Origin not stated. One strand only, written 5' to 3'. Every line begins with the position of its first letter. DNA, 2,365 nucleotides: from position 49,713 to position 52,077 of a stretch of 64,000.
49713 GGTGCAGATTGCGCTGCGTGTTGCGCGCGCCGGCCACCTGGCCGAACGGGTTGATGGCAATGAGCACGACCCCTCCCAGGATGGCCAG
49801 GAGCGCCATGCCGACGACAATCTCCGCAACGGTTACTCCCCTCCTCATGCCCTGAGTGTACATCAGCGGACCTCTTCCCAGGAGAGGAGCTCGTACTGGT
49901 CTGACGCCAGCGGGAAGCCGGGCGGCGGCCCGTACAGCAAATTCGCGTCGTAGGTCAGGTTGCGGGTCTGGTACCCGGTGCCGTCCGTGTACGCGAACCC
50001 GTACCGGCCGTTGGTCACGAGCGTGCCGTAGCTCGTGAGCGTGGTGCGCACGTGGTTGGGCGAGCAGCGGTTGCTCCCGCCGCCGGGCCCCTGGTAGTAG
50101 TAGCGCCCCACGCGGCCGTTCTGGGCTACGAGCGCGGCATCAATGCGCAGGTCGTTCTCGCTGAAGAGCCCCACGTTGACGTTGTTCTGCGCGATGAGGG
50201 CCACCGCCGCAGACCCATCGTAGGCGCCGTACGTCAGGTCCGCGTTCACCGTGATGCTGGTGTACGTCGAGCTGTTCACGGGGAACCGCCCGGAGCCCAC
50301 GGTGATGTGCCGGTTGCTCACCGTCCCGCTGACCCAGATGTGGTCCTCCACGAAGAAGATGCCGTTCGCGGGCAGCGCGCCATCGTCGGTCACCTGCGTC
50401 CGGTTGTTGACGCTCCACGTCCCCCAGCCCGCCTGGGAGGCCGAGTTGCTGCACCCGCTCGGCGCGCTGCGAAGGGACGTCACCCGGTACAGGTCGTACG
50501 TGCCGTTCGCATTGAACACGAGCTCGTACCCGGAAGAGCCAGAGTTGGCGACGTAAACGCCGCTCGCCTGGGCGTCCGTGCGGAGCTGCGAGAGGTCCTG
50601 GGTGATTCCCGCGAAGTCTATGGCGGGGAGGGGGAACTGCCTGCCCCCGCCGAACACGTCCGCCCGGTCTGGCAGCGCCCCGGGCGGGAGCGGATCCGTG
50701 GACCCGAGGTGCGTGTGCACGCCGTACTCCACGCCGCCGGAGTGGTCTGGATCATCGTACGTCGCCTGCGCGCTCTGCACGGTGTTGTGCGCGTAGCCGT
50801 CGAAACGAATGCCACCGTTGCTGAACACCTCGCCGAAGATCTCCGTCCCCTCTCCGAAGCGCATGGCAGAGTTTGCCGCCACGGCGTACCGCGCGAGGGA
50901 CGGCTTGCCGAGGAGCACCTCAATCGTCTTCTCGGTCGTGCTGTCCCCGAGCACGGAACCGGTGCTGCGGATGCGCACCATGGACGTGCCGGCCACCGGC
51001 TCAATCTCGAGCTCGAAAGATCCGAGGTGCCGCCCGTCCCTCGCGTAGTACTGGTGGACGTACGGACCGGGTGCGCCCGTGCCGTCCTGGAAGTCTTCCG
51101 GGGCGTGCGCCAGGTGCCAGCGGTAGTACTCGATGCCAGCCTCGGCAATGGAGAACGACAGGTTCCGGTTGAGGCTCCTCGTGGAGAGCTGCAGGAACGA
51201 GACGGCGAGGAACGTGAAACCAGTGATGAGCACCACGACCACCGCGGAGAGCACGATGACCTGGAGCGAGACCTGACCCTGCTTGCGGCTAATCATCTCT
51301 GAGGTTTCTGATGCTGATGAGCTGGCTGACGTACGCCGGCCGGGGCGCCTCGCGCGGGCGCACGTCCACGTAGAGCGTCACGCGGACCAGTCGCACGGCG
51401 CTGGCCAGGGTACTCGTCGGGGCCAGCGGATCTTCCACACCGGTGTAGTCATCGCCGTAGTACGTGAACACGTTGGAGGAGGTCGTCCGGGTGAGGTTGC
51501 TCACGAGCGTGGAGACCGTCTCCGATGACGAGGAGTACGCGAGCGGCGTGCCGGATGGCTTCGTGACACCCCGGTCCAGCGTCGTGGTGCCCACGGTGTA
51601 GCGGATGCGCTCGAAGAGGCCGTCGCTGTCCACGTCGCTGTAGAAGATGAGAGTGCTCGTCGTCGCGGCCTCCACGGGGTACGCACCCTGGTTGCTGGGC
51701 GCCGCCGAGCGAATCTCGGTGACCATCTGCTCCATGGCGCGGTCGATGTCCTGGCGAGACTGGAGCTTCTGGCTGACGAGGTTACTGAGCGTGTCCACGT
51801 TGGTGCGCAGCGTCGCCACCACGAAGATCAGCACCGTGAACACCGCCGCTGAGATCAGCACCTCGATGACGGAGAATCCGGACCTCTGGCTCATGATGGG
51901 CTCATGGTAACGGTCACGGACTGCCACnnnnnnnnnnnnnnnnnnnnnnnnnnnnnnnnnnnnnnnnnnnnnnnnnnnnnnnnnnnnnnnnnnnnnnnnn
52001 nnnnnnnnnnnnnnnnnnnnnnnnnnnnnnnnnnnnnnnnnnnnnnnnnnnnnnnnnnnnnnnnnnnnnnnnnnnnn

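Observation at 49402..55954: Type IV pilus operon with PilB-PilC and four pilin-like genes including a 574-aa giant pilin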

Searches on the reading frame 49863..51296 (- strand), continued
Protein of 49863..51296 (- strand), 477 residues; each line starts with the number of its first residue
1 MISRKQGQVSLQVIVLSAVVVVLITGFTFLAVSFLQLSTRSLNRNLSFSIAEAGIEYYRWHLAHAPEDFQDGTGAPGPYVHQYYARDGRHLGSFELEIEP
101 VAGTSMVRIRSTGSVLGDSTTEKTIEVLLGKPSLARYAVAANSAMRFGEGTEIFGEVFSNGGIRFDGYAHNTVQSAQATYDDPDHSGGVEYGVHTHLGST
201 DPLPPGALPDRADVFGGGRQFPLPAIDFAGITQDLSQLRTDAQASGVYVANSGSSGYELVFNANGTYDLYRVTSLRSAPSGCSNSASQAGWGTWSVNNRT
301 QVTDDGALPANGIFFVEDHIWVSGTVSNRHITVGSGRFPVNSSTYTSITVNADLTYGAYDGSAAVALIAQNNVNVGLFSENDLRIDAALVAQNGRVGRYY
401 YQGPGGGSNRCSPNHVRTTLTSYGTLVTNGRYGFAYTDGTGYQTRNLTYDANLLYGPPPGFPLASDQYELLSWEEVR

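Call 68: search_protein_representatives(alignment_id=A2)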
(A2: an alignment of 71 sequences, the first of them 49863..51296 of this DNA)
Query: 71 sequences, 481 profile positions. Proteins with E-value up to 0.001 (for the whole library): 1377; up to 1e-10: 709; up to 1e-30: 358. The best 150 are listed.
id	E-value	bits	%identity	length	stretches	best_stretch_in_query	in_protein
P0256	1.8e-227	772.0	-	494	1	5-481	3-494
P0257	1.7e-199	679.7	-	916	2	79-481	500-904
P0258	1.7e-194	663.3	-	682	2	194-481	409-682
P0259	1.6e-181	620.5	-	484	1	9-479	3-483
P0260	2.1e-174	597.0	-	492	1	5-481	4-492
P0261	4.4e-174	596.0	-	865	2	103-480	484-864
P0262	1.3e-173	594.4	-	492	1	2-479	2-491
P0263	1.4e-173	594.3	-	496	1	6-479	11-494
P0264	4.1e-172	589.5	-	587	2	191-480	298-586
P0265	6.4e-171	585.5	-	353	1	134-480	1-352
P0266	3.5e-170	583.1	-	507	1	5-480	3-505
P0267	2.1e-168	577.2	-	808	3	2-258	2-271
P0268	2.1e-166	570.6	-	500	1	5-480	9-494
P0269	8.7e-166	568.6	-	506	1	7-479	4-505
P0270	9.3e-166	568.5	-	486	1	3-353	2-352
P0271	3.3e-165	566.7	-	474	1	5-479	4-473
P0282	8.9e-149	512.5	-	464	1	3-481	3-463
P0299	2.8e-121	421.8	-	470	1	6-480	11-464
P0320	4.9e-105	368.3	-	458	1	5-479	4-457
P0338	6.2e-95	334.9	-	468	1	3-480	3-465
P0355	3.2e-88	312.8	-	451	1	4-480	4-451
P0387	6.6e-79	282.1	-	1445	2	8-182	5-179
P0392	2.8e-77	276.7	-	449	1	7-479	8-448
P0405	7.9e-75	268.6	-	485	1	7-480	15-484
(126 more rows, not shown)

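Call 74: fold_search(model_id=the predicted structure, library=viral)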
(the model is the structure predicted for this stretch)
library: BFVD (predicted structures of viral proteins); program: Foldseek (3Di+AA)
matches with E <= 10: 223; with E <= 0.001: 0
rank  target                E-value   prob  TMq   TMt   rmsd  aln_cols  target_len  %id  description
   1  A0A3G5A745            4.0e-02  0.95  0.24  0.41   8.3       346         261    8  DUF3494 domain-containing protein [Hyperionvirus sp.]
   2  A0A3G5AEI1            6.0e-02  0.69  0.22  0.18   9.4       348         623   10  DUF3494 domain-containing protein [Hyperionvirus sp.]
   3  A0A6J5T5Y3            3.0e-01  0.04  0.10  0.05  22.0       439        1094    8  Intramolecular chaperone auto-processing domain containing protein [uncultured Caudovirales phage]
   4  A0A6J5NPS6            3.1e-01  0.05  0.12  0.13  19.2       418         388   10  Uncharacterized protein [uncultured Caudovirales phage]
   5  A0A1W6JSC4            4.4e-01  0.05  0.08  0.10  25.6       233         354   11  Tail fibers protein [Salmonella phage SE1Kor]
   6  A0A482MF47            4.9e-01  0.02  0.07  0.09  23.5       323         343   15  (no name in the UniProt tables at hand)
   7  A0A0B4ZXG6            1.2e+00  0.25  0.09  0.43  12.9        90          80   14  Baseplate wedge subunit [Yersinia phage vB_YenM_TG1]
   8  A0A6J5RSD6            1.3e+00  0.03  0.13  0.13  28.6       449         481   11  Uncharacterized protein [uncultured Caudovirales phage]
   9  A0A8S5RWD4            1.4e+00  0.28  0.07  0.10   8.5        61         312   15  Uncharacterized protein [Siphoviridae sp. ctHip2]
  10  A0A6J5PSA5            1.5e+00  0.20  0.07  0.16  14.9        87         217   15  DNA repair protein Rad52/59/22 [uncultured Caudovirales phage]
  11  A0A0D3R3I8            1.6e+00  0.02  0.07  0.14  12.3       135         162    8  Pentapeptide repeat-containing protein [Testudo hermanni ranavirus]
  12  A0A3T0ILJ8            1.7e+00  0.18  0.09  0.36  13.5        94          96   15  Baseplate wedge subunit [Escherichia phage vB_EcoM_005]
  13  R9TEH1                1.7e+00  0.09  0.10  0.19  12.3       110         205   10  Uncharacterized protein [Vibrio phage nt-1]
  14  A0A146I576            1.8e+00  0.14  0.07  0.17   9.4        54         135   17  N-acetyltransferase domain-containing protein [Ralstonia phage RSL2]
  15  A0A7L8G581            1.8e+00  0.10  0.09  0.31  11.0        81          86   11  (no name in the UniProt tables at hand)
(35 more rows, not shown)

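Call 83: list_cluster_members(proteins=[P0259, P0271, P0282, P0299, P0320, P0338, P0355, P0392, P0405, P0387])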
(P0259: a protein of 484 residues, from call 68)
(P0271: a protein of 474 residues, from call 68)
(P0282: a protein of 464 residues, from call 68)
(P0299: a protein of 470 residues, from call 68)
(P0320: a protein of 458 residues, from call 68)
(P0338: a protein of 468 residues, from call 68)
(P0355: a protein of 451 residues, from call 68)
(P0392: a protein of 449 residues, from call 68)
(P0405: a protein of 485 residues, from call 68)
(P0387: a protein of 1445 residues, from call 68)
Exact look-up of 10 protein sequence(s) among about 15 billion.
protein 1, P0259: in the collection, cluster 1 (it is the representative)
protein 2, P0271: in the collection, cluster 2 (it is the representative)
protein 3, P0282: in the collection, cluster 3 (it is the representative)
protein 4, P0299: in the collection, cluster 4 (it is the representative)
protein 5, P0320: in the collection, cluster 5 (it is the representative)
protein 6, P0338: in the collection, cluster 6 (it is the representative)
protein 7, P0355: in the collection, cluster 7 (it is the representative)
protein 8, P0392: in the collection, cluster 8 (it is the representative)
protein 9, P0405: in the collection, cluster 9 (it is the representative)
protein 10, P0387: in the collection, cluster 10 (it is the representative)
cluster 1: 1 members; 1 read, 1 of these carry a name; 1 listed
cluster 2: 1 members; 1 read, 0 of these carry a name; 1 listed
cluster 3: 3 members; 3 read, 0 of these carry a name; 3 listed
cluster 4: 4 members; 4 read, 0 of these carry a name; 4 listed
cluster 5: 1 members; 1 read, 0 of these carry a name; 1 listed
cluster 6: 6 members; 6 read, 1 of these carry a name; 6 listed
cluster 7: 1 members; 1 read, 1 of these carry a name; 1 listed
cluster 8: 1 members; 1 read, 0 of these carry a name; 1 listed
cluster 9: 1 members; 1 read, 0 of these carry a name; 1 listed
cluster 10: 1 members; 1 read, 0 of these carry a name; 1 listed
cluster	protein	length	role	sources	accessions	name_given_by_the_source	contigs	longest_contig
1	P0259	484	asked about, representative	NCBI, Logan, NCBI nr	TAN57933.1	hypothetical protein EPN15_02570 [Patescibacteria group bacterium] | MAG: hypothetical protein EPN15_02570 [Patescibacteria group bacterium]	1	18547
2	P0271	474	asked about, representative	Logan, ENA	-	-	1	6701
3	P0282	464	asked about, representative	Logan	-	-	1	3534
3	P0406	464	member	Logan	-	-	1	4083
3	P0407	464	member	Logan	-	-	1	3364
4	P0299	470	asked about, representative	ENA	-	-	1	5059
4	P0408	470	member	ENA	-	-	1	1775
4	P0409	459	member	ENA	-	-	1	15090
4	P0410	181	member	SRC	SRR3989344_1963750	-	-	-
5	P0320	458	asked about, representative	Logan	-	-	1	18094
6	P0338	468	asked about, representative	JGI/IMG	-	-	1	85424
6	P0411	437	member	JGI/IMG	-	hypothetical protein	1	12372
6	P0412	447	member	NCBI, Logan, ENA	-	-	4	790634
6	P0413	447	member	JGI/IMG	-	-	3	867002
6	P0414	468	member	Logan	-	-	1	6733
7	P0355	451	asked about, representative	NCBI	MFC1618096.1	PilX N-terminal domain-containing pilus assembly protein [Patescibacteria group bacterium]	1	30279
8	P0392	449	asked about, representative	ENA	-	-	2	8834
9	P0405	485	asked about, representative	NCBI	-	-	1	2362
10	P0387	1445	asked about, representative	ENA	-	-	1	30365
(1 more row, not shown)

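Call 84: search_protein_families(library=pfam, proteins=[P0355, P0338, P0320, P0392, P0299, P0282, P0405, P0387, P0257, P0261], max_evalue=0.01)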
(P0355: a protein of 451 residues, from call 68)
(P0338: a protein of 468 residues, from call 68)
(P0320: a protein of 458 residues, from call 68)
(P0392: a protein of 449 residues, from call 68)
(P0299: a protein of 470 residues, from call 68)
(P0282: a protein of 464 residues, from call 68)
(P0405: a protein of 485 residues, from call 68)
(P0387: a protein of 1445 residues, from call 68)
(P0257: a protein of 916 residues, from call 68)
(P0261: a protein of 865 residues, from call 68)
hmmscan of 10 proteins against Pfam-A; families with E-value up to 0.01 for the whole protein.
P0355 (451 aa): 1 family
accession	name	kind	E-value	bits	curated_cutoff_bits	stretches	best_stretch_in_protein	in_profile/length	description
PF14341.11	PilX_N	-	2.9e-06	27.6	25.5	1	10-60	1-51/51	PilX N-terminal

P0338 (468 aa): 0 families

P0320 (458 aa): 0 families

P0392 (449 aa): 0 families

P0299 (470 aa): 0 families

P0282 (464 aa): 1 family
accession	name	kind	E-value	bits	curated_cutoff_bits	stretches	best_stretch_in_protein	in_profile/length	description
PF21306.2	TetR_C_40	-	0.0088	17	27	0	323-390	10-74/117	Tetracyclin repressor-like, C-terminal domain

P0405 (485 aa): 1 family
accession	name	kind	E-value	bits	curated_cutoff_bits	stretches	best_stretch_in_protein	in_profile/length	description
PF11125.13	Phage_MS2_lysis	-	0.0091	16.4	25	0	11-36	5-30/54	Bacteriophage MS2, lysis protein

P0387 (1445 aa): 7 families
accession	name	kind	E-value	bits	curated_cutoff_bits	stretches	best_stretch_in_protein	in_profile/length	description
PF13948.11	DUF4215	-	1.6e-13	51.2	27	2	1111-1146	10-46/47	Domain of unknown function (DUF4215)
PF02368.24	Big_2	-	3.3e-09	37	22.8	1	438-509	1-70/79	Bacterial Ig-like domain (group 2)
PF22352.2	K319L-like_PKD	-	7.7e-07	29.5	27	2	555-621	25-84/84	K319L-like, PKD domain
PF07691.17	PA14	-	1.2e-06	28.8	24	1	1320-1393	58-131/147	PA14 domain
PF00801.26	PKD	-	5e-05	23.7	23.5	0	541-615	14-76/80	PKD domain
PF18911.6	PKD_4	-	0.0028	18.1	27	0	583-621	47-85/85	PKD domain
PF07495.19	Y_Y_Y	-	0.0044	17.3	26.6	0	582-621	27-64/65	Y_Y_Y domain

P0257 (916 aa): 0 families

P0261 (865 aa): 1 family
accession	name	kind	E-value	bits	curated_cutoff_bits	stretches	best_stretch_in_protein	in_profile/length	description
PF17164.10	DUF5122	-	6e-41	138.8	27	4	131-166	1-36/36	Domain of unknown function (DUF5122) beta-propeller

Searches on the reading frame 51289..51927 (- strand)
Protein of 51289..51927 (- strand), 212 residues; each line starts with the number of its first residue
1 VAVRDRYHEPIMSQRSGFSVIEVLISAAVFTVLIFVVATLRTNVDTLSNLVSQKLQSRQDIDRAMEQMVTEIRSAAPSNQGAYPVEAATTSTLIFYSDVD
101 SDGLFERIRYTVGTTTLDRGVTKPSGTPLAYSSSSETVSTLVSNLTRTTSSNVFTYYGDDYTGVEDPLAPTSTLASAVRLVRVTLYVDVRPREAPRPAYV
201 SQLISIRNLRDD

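Call 3: search_protein_families(library=pfam, proteins=[window:51289-51927:-], max_evalue=0.1)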
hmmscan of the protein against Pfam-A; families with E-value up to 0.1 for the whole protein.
window:51289-51927:- (212 aa): 1 family
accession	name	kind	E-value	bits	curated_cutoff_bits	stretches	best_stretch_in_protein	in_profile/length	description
PF07963.17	N_methyl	-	0.0008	19.3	21.2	1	12-37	1-26/27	Prokaryotic N-terminal methylation motif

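Call 4: search_protein_families(library=ncbifam, proteins=[window:51289-51927:-], max_evalue=0.1)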
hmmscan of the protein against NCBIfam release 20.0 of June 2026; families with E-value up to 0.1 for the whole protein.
window:51289-51927:- (212 aa): 8 families
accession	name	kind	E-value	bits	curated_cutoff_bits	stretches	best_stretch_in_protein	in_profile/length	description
TIGR02599.1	TIGR02599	subfamily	0.0019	17.5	256.5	1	17-88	1-72/361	Verru_Chthon cassette protein C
NF007848.0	PRK10557.1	equivalog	0.0027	17.1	120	1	13-76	8-71/192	prepilin peptidase-dependent protein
TIGR01711.1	gspJ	equivalog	0.0041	17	64.85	1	17-78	2-63/192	type II secretion system minor pseudopilin GspJ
NF007660.0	PRK10332.1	equivalog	0.0066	16.9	86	1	13-80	6-68/107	prepilin-type N-terminal cleavage/methylation domain-containing protein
TIGR01707.1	gspI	equivalog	0.011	16.2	44.35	1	17-83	1-68/101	type II secretion system minor pseudopilin GspI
TIGR02532.1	IV_pilin_GFxxxE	domain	0.033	14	16.3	1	15-37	1-23/24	prepilin-type N-terminal cleavage/methylation domain-containing protein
NF041013.1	T4P_ComGE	equivalog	0.053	13.6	49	1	16-66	4-54/83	competence type IV pilus minor pilin ComGE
NF011632.3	PRK15058.1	equivalog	0.073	13.3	130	0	20-84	4-66/127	cytochrome b562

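Call 47: search_solved_structures(query=A3, max_evalue=5)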
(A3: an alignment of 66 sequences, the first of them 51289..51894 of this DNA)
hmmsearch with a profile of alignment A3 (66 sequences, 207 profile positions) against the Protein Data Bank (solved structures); distinct sequences matched with E-value up to 5: 13.
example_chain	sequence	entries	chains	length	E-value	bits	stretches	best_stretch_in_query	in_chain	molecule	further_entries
9egp_A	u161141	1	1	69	0.00014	24.6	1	5-52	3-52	Geopilin domain 1 protein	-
7tgg_A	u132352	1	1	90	0.00016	24.5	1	5-52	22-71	Geopilin domain 1 protein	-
9laa_A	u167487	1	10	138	0.00057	22.6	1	1-33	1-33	Type IV pilin protein PilA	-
9lab_B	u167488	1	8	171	0.059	16.1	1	8-32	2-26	MSHA major pilin subunit MshA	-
2m7g_A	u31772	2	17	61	0.11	15.1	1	13-52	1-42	Geopilin domain 1 protein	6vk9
8tob_GA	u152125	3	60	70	0.29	13.8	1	14-76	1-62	Fimbrial protein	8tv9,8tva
8uhf_A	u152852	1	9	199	0.35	13.5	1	13-49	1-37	Toxin co-regulated pilin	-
5g23_A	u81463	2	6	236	0.69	12.6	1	9-67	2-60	TYPE-IV LIKE PILIN TTHA1219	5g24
5kua_A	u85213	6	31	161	1.1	12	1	13-52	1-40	pilin | Neisseria meningitidis PilE variant SB-GATDH | Neisseria meningitidis PilE, SB-DATDH variant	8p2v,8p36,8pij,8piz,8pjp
8p3b_A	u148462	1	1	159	1.2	11.8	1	13-52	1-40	Fimbrial protein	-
2hi2_A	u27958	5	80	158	1.2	11.8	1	13-52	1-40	Fimbrial protein | PilA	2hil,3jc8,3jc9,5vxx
1ay2_A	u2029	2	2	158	1.2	11.8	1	13-52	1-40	TYPE 4 PILIN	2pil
1vdh_A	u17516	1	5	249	1.3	11.6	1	40-83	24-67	muconolactone isomerase-like protein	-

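Call 49: search_protein_families(library=pfam, alignment_id=A3, max_evalue=0.01)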
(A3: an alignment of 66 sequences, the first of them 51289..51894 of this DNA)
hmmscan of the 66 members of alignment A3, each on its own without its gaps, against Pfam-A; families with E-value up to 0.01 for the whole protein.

A. member 1, window:51289-51894:- (201 aa): 1 family
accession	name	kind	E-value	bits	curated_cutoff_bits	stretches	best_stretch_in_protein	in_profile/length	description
PF07963.17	N_methyl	-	0.00074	19.4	21.2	1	1-26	1-26/27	Prokaryotic N-terminal methylation motif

B. families by the number of members that match (of 66 scanned): 5 families
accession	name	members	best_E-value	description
PF07963.17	N_methyl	57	1.3e-08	Prokaryotic N-terminal methylation motif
PF12700.13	HlyD_2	1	0.0008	HlyD family secretion protein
PF23500.1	DUF7133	1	0.0016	Domain of unknown function (DUF7133)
PF13623.11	SurA_N_2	1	0.0068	SurA-like N-terminal domain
PF17512.7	Sh_2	1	0.0089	Metapneumovirus Small hydrophobic protein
